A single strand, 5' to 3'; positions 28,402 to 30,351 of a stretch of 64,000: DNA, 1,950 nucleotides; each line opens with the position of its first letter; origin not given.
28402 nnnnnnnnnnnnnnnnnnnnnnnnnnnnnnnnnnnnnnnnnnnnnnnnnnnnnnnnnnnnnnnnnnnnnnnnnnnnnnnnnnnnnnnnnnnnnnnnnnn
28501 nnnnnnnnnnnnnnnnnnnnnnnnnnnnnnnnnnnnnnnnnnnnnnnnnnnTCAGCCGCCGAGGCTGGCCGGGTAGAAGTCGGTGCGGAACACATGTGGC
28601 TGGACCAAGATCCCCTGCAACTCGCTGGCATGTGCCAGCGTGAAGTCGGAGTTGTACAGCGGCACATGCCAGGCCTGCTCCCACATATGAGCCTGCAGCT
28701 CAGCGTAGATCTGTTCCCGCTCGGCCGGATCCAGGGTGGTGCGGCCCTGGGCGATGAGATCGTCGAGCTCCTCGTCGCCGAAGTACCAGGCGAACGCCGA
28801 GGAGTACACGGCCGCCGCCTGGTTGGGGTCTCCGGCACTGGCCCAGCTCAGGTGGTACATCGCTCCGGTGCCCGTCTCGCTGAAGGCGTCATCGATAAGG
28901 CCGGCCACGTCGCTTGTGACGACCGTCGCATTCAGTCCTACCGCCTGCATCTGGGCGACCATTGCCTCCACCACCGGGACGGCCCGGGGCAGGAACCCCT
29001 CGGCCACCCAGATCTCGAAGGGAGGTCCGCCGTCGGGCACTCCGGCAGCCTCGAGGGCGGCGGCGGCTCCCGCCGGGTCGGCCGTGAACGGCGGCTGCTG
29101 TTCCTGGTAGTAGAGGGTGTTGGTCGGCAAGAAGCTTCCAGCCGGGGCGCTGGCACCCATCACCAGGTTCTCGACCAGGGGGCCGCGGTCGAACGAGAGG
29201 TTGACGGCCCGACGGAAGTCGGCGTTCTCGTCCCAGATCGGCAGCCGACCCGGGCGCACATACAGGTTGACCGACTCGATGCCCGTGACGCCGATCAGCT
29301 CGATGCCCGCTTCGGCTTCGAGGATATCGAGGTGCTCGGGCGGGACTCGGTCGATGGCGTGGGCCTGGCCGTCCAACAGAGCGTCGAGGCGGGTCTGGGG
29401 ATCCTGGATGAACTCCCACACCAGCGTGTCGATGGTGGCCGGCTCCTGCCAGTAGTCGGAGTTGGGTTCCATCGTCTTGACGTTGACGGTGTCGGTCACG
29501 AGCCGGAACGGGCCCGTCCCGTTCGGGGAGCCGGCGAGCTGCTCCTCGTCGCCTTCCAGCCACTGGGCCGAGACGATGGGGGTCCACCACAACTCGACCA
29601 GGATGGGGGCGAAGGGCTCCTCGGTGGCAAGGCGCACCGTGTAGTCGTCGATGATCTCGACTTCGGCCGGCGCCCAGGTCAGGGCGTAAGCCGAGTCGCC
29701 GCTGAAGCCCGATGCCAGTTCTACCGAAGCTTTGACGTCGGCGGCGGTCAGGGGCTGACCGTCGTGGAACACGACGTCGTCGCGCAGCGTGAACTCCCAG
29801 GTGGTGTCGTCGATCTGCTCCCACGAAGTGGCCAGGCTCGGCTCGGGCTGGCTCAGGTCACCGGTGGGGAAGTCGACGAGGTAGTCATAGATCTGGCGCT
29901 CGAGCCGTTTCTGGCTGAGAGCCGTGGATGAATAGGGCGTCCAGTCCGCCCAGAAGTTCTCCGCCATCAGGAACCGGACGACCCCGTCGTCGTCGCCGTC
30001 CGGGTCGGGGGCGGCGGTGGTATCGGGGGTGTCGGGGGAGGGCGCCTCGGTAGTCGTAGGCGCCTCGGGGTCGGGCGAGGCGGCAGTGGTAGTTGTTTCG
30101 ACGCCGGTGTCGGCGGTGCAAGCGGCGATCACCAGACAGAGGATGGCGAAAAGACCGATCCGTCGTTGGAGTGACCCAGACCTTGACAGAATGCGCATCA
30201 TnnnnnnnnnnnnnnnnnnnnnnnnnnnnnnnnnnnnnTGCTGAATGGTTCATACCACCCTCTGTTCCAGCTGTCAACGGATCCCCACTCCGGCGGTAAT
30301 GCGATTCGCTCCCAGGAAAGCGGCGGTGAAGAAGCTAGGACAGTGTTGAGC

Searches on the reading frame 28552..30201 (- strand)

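Call 7: search_protein_families(library=pfam, proteins=[window:28552-30201:-], max_evalue=1)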
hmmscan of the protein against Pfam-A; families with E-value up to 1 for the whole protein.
window:28552-30201:- (549 aa): 2 families
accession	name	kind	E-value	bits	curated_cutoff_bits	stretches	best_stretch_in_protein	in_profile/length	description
PF00496.27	SBP_bac_5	-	8.5e-64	216.4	32.4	1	118-461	1-355/368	Bacterial extracellular solute-binding proteins, family 5 Middle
PF21827.1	New_glue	-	0.094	12.9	31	1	19-63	11-53/94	New glue protein family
